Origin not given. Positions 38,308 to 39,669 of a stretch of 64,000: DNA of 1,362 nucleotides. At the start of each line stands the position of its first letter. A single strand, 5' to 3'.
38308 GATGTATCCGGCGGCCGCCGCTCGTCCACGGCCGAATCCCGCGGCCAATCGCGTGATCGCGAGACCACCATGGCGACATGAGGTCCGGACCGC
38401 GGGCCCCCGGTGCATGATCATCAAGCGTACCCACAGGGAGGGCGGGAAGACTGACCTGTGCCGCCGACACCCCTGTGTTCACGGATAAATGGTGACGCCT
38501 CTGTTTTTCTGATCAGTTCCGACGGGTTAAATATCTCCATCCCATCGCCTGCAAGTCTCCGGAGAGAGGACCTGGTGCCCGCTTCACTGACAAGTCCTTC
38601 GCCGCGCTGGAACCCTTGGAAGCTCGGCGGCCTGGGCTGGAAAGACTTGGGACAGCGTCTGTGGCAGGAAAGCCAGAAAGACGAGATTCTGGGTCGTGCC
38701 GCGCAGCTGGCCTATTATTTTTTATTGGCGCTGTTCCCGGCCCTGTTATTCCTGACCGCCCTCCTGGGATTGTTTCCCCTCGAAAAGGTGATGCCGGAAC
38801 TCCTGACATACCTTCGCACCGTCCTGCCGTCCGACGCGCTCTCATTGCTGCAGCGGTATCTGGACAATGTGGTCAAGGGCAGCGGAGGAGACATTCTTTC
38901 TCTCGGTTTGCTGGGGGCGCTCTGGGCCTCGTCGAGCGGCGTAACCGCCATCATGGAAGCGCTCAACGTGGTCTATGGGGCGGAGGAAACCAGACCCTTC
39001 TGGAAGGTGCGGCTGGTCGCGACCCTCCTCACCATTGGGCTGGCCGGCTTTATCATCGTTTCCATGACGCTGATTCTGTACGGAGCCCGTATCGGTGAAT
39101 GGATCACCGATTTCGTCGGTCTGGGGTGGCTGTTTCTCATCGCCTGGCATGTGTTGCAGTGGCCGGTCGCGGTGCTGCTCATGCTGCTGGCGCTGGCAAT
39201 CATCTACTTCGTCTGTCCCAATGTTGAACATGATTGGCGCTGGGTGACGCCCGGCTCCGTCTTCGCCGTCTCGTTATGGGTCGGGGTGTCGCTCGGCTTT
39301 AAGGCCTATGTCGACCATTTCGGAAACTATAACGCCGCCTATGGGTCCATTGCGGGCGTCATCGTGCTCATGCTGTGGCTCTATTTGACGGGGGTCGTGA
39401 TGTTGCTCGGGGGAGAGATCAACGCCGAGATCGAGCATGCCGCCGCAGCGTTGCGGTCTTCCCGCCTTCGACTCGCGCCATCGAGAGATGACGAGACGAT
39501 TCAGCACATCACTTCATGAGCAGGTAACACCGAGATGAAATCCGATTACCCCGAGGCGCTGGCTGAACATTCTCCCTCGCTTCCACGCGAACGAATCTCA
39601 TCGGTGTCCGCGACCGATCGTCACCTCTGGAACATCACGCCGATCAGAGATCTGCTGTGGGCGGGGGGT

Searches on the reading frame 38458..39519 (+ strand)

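Call 25: search_protein_families(library=pfam, proteins=[window:38458-39519:+], max_evalue=0.0001)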
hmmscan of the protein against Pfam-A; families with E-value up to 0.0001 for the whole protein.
window:38458-39519:+ (353 aa): 1 family
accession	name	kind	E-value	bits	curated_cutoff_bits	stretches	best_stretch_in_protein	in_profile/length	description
PF03631.20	Virul_fac_BrkB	-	6.4e-75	252.6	33.7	1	74-328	2-258/259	Virulence factor BrkB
